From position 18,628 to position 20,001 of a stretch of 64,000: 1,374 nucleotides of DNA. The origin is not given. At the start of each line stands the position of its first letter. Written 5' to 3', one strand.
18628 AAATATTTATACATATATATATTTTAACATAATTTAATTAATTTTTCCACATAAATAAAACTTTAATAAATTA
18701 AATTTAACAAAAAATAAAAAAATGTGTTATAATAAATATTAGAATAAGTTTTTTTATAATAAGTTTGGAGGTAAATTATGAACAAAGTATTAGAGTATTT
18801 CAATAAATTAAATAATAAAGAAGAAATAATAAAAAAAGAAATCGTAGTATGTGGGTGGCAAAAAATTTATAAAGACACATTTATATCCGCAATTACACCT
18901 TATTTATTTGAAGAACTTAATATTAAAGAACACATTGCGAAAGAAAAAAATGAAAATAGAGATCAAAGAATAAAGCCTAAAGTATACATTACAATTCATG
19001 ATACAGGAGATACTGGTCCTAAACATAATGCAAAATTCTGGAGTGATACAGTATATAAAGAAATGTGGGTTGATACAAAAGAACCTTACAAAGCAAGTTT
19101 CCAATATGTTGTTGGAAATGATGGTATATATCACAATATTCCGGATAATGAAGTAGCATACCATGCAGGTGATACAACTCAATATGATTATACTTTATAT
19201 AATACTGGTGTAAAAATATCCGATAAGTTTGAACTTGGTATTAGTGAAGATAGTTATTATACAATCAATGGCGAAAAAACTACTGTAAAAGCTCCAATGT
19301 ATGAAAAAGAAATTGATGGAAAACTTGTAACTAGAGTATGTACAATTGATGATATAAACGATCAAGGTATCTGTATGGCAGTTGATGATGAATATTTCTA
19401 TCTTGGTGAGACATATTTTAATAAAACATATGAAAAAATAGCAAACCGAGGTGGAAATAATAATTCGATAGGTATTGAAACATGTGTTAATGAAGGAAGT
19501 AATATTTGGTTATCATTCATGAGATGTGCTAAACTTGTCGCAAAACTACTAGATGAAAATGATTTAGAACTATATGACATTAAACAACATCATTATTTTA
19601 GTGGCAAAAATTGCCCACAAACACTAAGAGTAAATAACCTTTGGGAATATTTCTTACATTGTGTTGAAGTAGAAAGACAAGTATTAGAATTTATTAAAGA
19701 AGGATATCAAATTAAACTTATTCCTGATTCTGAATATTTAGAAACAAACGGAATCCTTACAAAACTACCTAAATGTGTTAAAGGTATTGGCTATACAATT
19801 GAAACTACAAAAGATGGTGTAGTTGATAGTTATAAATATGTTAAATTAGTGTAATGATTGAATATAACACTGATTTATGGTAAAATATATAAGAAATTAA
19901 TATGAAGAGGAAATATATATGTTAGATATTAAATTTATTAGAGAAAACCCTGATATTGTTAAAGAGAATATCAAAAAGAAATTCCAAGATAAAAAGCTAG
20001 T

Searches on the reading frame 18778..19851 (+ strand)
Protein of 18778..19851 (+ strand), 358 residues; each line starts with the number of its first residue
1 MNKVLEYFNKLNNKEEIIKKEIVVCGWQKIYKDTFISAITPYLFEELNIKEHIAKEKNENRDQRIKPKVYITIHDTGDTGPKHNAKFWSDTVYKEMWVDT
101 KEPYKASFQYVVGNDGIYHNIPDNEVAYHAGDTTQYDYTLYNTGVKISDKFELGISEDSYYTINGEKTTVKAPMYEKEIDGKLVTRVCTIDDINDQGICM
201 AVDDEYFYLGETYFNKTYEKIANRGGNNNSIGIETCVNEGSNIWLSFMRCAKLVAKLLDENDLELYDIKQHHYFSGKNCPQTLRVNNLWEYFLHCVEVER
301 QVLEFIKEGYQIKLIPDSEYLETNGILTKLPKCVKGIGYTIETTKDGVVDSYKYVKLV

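Call 6: search_protein_families(library=pfam, proteins=[window:18778-19851:+], max_evalue=0.01)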
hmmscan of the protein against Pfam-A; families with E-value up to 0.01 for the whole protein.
window:18778-19851:+ (358 aa): 1 family
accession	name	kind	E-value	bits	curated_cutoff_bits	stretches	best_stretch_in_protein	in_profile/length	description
PF01510.30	Amidase_2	-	2.9e-13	50.7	26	1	70-281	7-130/131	N-acetylmuramoyl-L-alanine amidase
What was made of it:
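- Amidase_2 scores well above the gathering score in all three proteins (call 6).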

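Call 12: search_solved_structures(query=window:18778-19851:+, max_evalue=1, show_alignments=3)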
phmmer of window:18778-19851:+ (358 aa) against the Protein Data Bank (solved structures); distinct sequences matched with E-value up to 1: 6.
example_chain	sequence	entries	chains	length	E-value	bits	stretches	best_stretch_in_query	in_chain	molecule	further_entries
3hmb_A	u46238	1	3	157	2e-10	43.7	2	223-292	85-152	N-acetylmuramoyl-L-alanine amidase xlyA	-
3rdr_A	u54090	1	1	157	3.7e-10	42.8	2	223-292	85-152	N-acetylmuramoyl-L-alanine amidase XlyA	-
1yb0_A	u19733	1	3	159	1e-05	28.2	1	192-296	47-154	prophage LambdaBa02, N-acetylmuramoyl-L-alanine amidase, family 2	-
2l47_A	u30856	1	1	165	2.2e-05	27.1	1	192-296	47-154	N-acetylmuramoyl-L-alanine amidase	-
2ar3_A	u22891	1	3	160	6.3e-05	25.6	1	192-296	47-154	prophage lambdaba02, n-acetylmuramoyl-l-alanine amidase, family 2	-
6ae9_A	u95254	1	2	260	0.82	12.1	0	110-185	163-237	Probable protein phosphatase 2C 1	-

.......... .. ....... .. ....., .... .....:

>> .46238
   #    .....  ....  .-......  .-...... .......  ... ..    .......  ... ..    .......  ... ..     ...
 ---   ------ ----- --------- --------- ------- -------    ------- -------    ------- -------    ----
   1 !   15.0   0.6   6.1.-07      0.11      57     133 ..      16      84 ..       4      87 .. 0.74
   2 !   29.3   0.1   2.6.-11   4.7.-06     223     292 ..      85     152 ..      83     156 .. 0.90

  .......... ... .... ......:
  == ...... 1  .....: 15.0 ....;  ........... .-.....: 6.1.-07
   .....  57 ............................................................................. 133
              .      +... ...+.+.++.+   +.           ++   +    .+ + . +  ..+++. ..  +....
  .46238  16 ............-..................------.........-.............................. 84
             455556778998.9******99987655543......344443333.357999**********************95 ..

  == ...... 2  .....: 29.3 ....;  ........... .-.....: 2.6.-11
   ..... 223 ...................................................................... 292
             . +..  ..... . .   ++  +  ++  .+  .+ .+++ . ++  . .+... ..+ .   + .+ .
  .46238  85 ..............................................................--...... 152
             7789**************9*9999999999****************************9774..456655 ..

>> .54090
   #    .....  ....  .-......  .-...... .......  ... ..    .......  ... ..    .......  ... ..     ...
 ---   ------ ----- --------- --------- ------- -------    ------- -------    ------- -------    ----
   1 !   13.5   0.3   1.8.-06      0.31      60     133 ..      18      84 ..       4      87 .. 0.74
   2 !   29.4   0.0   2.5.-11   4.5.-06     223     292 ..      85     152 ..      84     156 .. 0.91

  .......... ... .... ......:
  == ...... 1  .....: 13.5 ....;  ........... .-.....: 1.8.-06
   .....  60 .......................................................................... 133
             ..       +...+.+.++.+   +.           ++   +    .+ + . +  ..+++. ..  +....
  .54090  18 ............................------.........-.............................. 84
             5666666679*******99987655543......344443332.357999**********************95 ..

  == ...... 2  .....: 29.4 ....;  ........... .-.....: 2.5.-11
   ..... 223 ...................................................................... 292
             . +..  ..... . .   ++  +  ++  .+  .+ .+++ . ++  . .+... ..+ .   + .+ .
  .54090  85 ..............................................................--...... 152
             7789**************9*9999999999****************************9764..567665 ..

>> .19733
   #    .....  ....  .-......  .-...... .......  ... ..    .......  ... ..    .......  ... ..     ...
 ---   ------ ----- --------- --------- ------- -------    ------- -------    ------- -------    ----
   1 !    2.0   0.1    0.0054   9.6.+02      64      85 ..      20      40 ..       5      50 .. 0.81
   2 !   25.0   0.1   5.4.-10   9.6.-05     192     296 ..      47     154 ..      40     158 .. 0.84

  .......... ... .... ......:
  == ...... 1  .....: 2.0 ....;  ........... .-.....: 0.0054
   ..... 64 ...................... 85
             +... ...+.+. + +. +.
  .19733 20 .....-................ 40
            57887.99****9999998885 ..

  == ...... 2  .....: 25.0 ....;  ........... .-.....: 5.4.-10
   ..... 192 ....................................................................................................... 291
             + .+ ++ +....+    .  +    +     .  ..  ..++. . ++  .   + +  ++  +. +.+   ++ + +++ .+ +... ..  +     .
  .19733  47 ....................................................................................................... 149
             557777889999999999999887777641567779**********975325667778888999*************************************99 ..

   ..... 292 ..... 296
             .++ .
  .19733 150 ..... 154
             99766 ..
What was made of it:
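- Checked: XlyA has about 2 residues at that position (call 12).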

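Call 13: search_protein_families(library=ncbifam, proteins=[window:18778-19851:+], max_evalue=0.01)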
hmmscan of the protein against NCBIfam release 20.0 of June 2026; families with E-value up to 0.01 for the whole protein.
window:18778-19851:+ (358 aa): 0 families

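Call 14: find_homologous_proteins(query=window:18778-19851:+, max_evalue=0.00001)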
Query window:18778-19851:+ (358 aa): 730 proteins with E <= 0.00001 among 2529 candidates; the best 120 are listed.
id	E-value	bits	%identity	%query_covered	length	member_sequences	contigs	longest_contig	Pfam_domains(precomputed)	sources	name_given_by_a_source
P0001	1.4e-223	760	89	100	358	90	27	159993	PF01510.31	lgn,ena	-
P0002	3.3e-210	716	87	100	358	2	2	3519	PF01510.31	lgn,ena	-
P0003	2.4e-205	700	84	100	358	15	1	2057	PF01510.31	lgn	-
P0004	3.7e-204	696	84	100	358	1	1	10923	PF01510.31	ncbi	-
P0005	2.1e-189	647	79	100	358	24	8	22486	PF01510.31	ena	-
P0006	3.0e-156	538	87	73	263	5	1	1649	PF01510.31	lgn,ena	-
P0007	1.5e-154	533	66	100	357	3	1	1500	PF01510.31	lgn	-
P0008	8.2e-147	507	63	100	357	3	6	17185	PF01510.31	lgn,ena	-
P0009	4.2e-132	459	60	98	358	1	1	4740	PF01510.31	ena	-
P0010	1.3e-131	457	60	100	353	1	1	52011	PF01510.31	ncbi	-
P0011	1.1e-129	451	59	100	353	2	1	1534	PF01510.31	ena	-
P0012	1.5e-126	441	58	100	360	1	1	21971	PF01510.31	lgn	-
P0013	9.3e-124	431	57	100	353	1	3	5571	PF01510.31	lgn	-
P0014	3.0e-121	423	55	100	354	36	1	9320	PF01510.31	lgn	-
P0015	4.9e-118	413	57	97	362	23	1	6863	PF01510.31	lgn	-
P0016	8.0e-118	412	56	97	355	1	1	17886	PF01510.31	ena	-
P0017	5.1e-117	409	54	100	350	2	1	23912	PF01510.31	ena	-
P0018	8.9e-117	408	55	99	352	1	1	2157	PF01510.31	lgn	-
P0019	2.4e-115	404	54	98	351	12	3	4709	PF01510.31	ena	-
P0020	6.0e-115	402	53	99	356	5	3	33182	PF01510.31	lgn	-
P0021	1.1e-114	402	54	97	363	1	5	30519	PF01510.31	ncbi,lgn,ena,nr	ncbi:MAG: N-acetylmuramoyl-L-alanine amidase [Bacilli bacterium]|nr:N-acetylmuramoyl-L-alanine amida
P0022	2.3e-114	401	57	98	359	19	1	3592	PF01510.31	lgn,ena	-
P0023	6.5e-114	399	58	96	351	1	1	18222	PF01510.31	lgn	-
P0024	1.4e-113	398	56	99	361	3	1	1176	PF01510.31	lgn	-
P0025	2.9e-113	397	56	97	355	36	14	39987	PF01510.31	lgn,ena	-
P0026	3.7e-113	397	56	97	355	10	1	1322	PF01510.31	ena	-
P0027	6.4e-113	396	54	99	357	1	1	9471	PF01510.31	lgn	-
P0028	7.4e-113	396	51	100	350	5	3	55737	PF01510.31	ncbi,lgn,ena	-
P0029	8.4e-113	395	54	96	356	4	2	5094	PF01510.31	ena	-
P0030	1.4e-112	395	56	91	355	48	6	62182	PF01510.31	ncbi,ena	-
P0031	1.7e-112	394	55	99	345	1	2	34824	PF01510.31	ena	-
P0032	2.0e-112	394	53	99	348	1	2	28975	PF01510.31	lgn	-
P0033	4.1e-112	393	54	98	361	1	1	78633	PF01510.31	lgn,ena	-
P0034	5.5e-112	393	55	96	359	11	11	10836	PF01510.31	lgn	-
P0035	6.8e-112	392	57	96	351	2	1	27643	PF01510.31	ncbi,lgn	-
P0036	8.6e-112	392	53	99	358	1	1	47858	PF01510.31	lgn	-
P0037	8.6e-112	392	53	99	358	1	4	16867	PF01510.31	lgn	-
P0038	1.1e-111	392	53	97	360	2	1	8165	PF01510.31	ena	-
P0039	1.2e-111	392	55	96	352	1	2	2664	PF01510.31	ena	-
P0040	1.3e-111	391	53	99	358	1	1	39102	PF01510.31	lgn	-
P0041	1.5e-111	391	53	99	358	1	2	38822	PF01510.31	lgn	-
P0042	1.6e-111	391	53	99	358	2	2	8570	PF01510.31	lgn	-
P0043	1.8e-111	391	53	97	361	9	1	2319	PF01510.31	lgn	-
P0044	1.8e-111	391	55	92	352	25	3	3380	PF01510.31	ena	-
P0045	2.1e-111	391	56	96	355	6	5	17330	PF01510.31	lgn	-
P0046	2.6e-111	391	53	99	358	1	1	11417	PF01510.31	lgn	-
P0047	2.9e-111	390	54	97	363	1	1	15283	PF01510.31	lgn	-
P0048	3.4e-111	390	53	99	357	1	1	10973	PF01510.31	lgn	-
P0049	4.1e-111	390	55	98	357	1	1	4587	PF01510.31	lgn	-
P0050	9.5e-111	389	53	93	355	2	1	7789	PF01510.31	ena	-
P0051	1.1e-110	388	53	99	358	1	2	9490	PF01510.31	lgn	-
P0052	1.4e-110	388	52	97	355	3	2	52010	PF01510.31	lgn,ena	-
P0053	2.1e-110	388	55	100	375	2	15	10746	PF01510.31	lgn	-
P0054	2.2e-110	387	54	99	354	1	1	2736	PF01510.31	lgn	-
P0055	3.1e-110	387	52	98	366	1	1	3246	PF01510.31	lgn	-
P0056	4.2e-110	387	53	99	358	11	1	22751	PF01510.31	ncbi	-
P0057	6.7e-110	386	53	97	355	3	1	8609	PF01510.31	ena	-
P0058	7.9e-110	386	56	92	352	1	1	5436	PF01510.31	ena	-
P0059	9.6e-110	385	52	99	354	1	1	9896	PF01510.31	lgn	-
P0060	1.2e-109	385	53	97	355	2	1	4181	PF01510.31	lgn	-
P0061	1.4e-109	385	53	97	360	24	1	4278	PF01510.31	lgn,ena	-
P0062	1.9e-109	384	54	98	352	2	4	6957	PF01510.31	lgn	-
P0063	2.1e-109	384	53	98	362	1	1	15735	PF01510.31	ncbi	-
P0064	2.2e-109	384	52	98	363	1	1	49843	PF01510.31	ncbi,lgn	-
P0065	2.8e-109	384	52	100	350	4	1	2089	PF01510.31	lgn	-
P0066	3.1e-109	384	56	91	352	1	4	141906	PF01510.31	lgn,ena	-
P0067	3.2e-109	384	53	97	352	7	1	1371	PF01510.31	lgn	-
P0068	6.0e-109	383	54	99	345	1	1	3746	PF01510.31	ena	-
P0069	8.9e-109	382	53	98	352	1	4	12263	PF01510.31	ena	-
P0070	1.5e-108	381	53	99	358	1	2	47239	PF01510.31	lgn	-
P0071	1.5e-108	381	53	99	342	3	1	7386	PF01510.31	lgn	-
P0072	4.2e-108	380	52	98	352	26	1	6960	PF01510.31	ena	-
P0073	5.6e-108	380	53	97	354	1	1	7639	PF01510.31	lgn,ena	-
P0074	6.5e-108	379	54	97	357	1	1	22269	PF01510.31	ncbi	-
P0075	7.1e-108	379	54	92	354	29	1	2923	PF01510.31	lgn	-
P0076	9.4e-108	379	52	100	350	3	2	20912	PF01510.31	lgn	-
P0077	1.1e-107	379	52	99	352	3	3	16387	PF01510.31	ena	-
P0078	1.2e-107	379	53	99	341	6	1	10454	PF01510.31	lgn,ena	-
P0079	1.3e-107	378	54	96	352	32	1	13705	PF01510.31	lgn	-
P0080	1.6e-107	378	53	98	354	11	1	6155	PF01510.31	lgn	-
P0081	2.0e-107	378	52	97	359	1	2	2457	PF01510.31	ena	-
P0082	2.3e-107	378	52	99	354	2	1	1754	PF01510.31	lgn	-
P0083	2.3e-107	378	50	98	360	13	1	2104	PF01510.31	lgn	-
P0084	8.5e-107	376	51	97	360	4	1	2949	PF01510.31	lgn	-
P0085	8.8e-107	376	53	100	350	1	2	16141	PF01510.31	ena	-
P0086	1.7e-106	375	51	99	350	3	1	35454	PF01510.31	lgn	-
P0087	2.6e-106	374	51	98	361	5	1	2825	PF01510.31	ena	-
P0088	3.1e-106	374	54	93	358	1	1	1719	PF01510.31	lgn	-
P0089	3.5e-106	374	51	99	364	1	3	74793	PF01510.31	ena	-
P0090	3.7e-106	374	54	91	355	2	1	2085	PF01510.31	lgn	-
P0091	6.6e-106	373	54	93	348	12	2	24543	PF01510.31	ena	-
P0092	1.4e-105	372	53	99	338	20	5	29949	PF01510.31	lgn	-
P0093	1.5e-105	372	50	98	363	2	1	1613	PF01510.31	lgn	-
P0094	2.0e-105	371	53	92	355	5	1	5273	PF01510.31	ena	-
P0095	2.1e-105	371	53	92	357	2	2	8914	PF01510.31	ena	-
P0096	2.6e-105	371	53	92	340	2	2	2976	PF01510.31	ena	-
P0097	3.0e-105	371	51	97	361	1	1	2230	PF01510.31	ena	-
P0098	5.9e-105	370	53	99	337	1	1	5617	PF01510.31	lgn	-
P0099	1.0e-104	369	51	98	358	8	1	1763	PF01510.31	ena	-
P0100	1.1e-104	369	52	96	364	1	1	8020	PF01510.31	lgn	-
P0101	1.1e-104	369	49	99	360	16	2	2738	PF01510.31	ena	-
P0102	1.8e-104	368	50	98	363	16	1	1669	PF01510.31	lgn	-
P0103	2.9e-104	367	50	97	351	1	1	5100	PF01510.31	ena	-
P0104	3.2e-104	367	55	89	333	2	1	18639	PF01510.31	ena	-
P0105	3.8e-104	367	52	97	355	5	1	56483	PF01510.31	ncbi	-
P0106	4.7e-104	367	52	99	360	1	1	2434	PF01510.31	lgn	-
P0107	5.3e-104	366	51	96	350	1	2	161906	PF01510.31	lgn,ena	-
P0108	7.4e-104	366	53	99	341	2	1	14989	PF01510.31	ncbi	-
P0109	8.2e-104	366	50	97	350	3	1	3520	PF01510.31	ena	-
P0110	1.1e-103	365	50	97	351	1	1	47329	PF01510.31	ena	-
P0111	1.2e-103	365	52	97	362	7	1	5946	PF01510.31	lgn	-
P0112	1.3e-103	365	49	98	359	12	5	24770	PF01510.31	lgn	-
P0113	1.4e-103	365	54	92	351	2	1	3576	PF01510.31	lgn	-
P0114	1.5e-103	365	51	97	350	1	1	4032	PF01510.31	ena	-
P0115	1.6e-103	365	51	97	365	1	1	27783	PF01510.31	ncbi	-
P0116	1.8e-103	365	53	91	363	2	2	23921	PF01510.31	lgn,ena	-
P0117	2.2e-103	364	52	99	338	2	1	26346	PF01510.31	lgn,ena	-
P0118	2.9e-103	364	49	97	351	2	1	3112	PF01510.31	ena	-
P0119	2.9e-103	364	49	100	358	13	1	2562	PF01510.31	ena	-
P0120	3.3e-103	364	53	89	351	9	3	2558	PF01510.31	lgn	-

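Call 16: find_related_loci(query=A2, collection=genome_contigs, flank=10000)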
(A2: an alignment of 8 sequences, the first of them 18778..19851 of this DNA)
Query A2 (358 aa) in genome_contigs; peptide patterns used: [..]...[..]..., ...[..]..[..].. (x = any residue, [..] = any of these).
393 stretches matched a pattern; 323 encode a relative of the query (tblastn E <= 1e-3); the best 80 are kept; 80 distinct loci.
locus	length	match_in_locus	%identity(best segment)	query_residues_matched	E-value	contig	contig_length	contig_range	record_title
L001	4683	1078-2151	96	1-358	0e+0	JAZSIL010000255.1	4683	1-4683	MAG: Bacilli bacterium isolate T1900044572_TS20190038.MAGScoT_cleanbin_000019 SGB_438_k141_150207, whole genome shotgun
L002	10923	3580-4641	84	1-354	0e+0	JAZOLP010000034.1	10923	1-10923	MAG: Bacilli bacterium isolate T1900045653_YK20190347.MAGScoT_cleanbin_000005 SGB_8225_k141_2305264, whole genome shotgu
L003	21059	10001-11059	59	1-358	2e-134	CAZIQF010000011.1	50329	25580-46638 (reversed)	MAG TPA_asm: uncultured Staphylococcaceae bacterium isolate binchicken_co370_320 genome assembly, contig: NODE_889_lengt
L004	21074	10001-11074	90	1-358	0e+0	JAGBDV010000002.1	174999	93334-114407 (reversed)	MAG: Bacilli bacterium isolate RGIG9028 Water_deer_Rectum-4__c2474, whole genome shotgun sequence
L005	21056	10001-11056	55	1-358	2e-125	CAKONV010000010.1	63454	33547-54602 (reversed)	MAG: uncultured Bacilli bacterium isolate REFINED_METABAT215_TOP10_CONTIGS_1500_ASSEMBLY_K77_MERGED__Hadza_MoBio_hadza-E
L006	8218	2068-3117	54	1-358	2e-121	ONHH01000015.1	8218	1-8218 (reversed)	uncultured Firmicutes bacterium isolate RUG293 genome assembly, contig: k87_3207630, whole genome shotgun sequence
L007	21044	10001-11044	58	1-350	7e-118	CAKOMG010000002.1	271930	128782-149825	MAG: uncultured Bacilli bacterium isolate REFINED_METABAT215_TOP10_CONTIGS_1500_ASSEMBLY_K77_MERGED__Hadza_MoBio_hadza-A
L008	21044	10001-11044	56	1-348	7e-118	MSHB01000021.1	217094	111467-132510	MAG: Mollicutes bacterium Phil14 707_L1_merged_contig_580, whole genome shotgun sequence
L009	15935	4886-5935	51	1-358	8e-118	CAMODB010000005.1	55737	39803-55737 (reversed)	MAG: uncultured Firmicutes bacterium isolate SRR873608_bin.193_metaWRAP_v1.3_MAG genome assembly, contig: NODE_1191_leng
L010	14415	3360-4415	54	1-349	2e-116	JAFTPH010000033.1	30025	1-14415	MAG: Bacilli bacterium isolate RGIG4026 Roe_deer_Cecum-5__c164416, whole genome shotgun sequence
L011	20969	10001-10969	56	1-325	2e-116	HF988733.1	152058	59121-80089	Coprobacillus sp. CAG:698 genomic scaffold, scf81, whole genome shotgun sequence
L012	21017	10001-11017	57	1-344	1e-114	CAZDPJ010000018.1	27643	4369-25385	MAG TPA_asm: uncultured Staphylococcaceae bacterium isolate SRP313737_co1_111 genome assembly, contig: NODE_2723_length_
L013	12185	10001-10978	54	1-328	1e-113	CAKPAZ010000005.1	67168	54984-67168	MAG: uncultured Bacilli bacterium isolate REFINED_METABAT215_TOP10_CONTIGS_1500_ASSEMBLY_K77_MERGED__Hadza_MoBio_hadza-I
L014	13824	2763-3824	53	1-354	2e-113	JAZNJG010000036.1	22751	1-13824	MAG: Bacilli bacterium isolate T1900044680_TS20190146.MAGScoT_cleanbin_000036 SGB_1684_k141_2615525, whole genome shotgu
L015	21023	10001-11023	54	1-345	8e-112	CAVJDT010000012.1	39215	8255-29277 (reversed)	Bacillota bacterium isolate H07681-L1_cleanbin_000020 genome assembly, contig: Spades_H07681-L1_contig_520, whole genome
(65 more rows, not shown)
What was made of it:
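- The family is also present in MAGs labelled Acholeplasmatales and Tenericutes (call 16).
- Tried and rejected: The single genome_contigs scan had already been spent on the amidase (call 16).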

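Call 36: predict_structure(alignment_id=A4)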
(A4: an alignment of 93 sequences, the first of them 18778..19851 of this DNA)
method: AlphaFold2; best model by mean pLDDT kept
length: 358 residues; sequences in the alignment: 93
mean_pLDDT: 95.4   pTM: 0.93
mean pLDDT of the five models: 95.4, 95.0, 94.7, 94.4, 94.1
residues with pLDDT >= 90: 332; 70-90: 25; 50-70: 1; < 50: 0
segments of 3 or more residues with pLDDT < 50: none
pLDDT, mean of each block of 10 residues (from residue 1): 96 93 95 96 98 95 96 95 97 94 94 98 92 84 95 96 97 96 96 95 96 94 94 97 97 99 97 94 97 98 98 96 91 90 98 95
secondary structure, 60 per line:
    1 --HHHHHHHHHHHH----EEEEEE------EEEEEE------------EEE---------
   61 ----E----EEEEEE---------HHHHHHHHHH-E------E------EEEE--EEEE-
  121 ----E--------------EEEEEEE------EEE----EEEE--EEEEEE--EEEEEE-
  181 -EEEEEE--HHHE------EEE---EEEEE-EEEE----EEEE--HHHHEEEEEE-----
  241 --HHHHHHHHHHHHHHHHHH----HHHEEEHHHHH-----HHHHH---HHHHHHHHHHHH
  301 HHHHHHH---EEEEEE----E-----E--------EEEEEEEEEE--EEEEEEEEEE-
elements in order: H3-14 E19-24 E31-36 E49-51 E70-75 H85-94 E110-113 E116-119 E140-146 E153-155 E160-163 E166-171 E174-179 E182-187 E200-202 E206-210 E212-215 E220-223 H226-229 E230-235 H243-260 E268-270 H271-275 H281-285 H289-307 E311-316 E336-345 E348-357

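Call 39: fold_search(model_id=the predicted structure, library=pdb)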
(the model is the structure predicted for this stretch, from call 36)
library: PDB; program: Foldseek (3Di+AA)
matches with E <= 10: 945; with E <= 0.001: 14
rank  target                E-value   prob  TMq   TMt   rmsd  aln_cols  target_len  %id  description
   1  3rdr                  1.1e-09  1.00  0.41  0.93   1.8       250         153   18  Structure of the catalytic domain of XlyA (released 2011-08-10)
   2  3hmb_A                5.8e-09  1.00  0.41  0.93   1.8       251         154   18  Mutant endolysin from Bacillus subtilis (released 2010-06-09)
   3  3hmb_B                6.9e-09  1.00  0.41  0.93   1.7       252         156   18  Mutant endolysin from Bacillus subtilis (released 2010-06-09)
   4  1yb0_A                2.1e-08  1.00  0.40  0.87   2.3       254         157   14  Structure of PlyL (released 2005-08-23)
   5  2ar3_A                7.8e-08  1.00  0.40  0.88   2.3       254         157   13  E90A mutant structure of PlyL (released 2006-06-06)
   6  2ar3_B                1.3e-07  1.00  0.40  0.87   2.3       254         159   13  E90A mutant structure of PlyL (released 2006-06-06)
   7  1yb0_B                2.3e-07  1.00  0.40  0.86   2.3       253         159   14  Structure of PlyL (released 2005-08-23)
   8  2l47_MODEL_1_A        3.0e-07  1.00  0.39  0.81   4.5       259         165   14  Solution structure of the PlyG catalytic domain (released 2011-10-12)
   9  8c4d                  3.8e-05  1.00  0.37  0.69   4.6       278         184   12  N-acetylmuramoyl-L-alanine amidase from Enterococcus faecium prophage genome (released 2023-12-13)
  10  4knk_B                5.2e-04  1.00  0.36  0.58   5.1       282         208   12  Crystal structure of Staphylococcus aureus hydrolase AmiA (released 2014-03-12)
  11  3lat_A                5.5e-04  1.00  0.36  0.59   4.5       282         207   11  Crystal structure of Staphylococcus peptidoglycan hydrolase AmiE (released 2010-03-23)
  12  4knl_D                6.6e-04  1.00  0.36  0.59   5.1       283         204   12  Crystal structure of Staphylococcus aureus hydrolase AmiA in complex with its ligand (released 2014-03-12)
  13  4knl_C                7.0e-04  1.00  0.35  0.57   6.0       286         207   12  Crystal structure of Staphylococcus aureus hydrolase AmiA in complex with its ligand (released 2014-03-12)
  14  4x36                  8.3e-04  1.00  0.36  0.40   8.6       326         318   14  Crystal structure of the autolysin LytA from Streptococcus pneumoniae TIGR4 (released 2015-05-27)
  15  4knl_A                1.4e-03  1.00  0.36  0.59   5.1       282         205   13  Crystal structure of Staphylococcus aureus hydrolase AmiA in complex with its ligand (released 2014-03-12)
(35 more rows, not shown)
